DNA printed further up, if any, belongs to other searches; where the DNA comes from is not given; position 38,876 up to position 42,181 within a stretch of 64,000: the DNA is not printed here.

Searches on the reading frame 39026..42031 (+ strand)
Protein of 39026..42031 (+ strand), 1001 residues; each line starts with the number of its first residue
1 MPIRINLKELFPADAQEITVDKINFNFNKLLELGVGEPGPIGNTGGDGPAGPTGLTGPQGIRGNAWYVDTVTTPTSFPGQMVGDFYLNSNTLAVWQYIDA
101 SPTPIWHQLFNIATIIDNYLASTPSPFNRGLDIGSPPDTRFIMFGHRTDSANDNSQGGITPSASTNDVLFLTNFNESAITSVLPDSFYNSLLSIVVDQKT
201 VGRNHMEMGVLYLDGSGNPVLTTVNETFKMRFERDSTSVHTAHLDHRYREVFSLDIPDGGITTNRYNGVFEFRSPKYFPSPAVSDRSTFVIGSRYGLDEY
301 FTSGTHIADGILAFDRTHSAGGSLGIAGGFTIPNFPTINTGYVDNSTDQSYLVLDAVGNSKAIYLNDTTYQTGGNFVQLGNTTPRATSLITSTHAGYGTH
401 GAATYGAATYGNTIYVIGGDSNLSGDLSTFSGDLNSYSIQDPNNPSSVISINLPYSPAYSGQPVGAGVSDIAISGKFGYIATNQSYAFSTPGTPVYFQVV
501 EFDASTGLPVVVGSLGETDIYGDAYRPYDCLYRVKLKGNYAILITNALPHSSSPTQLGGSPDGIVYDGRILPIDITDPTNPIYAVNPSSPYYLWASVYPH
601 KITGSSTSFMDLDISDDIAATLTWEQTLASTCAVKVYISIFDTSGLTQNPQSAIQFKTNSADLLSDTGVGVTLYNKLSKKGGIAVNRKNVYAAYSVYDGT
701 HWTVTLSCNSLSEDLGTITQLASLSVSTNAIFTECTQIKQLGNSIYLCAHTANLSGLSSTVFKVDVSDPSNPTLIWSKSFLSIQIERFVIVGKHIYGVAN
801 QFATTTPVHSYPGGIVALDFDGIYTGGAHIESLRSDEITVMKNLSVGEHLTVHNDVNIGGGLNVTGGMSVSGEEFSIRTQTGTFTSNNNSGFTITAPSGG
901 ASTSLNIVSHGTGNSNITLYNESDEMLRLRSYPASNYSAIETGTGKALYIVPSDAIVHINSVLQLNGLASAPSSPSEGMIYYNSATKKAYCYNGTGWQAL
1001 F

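Call 8: search_protein_families(library=phrogs, proteins=[window:39026-42031:+], max_evalue=0.001)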
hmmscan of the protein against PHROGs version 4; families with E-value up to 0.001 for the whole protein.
window:39026-42031:+ (1001 aa): 6 families
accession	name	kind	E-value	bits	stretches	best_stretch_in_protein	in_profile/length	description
phrog_3904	-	tail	3.4e-07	29.9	1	35-96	859-920/1086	tail fiber protein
phrog_8309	-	unknown function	1.1e-06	29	1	960-1000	16-54/312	-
phrog_5073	-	tail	2.3e-05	24.7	1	36-64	303-331/519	tail fiber protein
phrog_26654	-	unknown function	4.1e-05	24.1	1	36-100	121-186/360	-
phrog_10972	-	tail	5e-05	23.9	1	34-66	161-193/343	tail fiber protein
phrog_6320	-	tail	0.00013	21.9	1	36-68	185-217/745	tail fiber protein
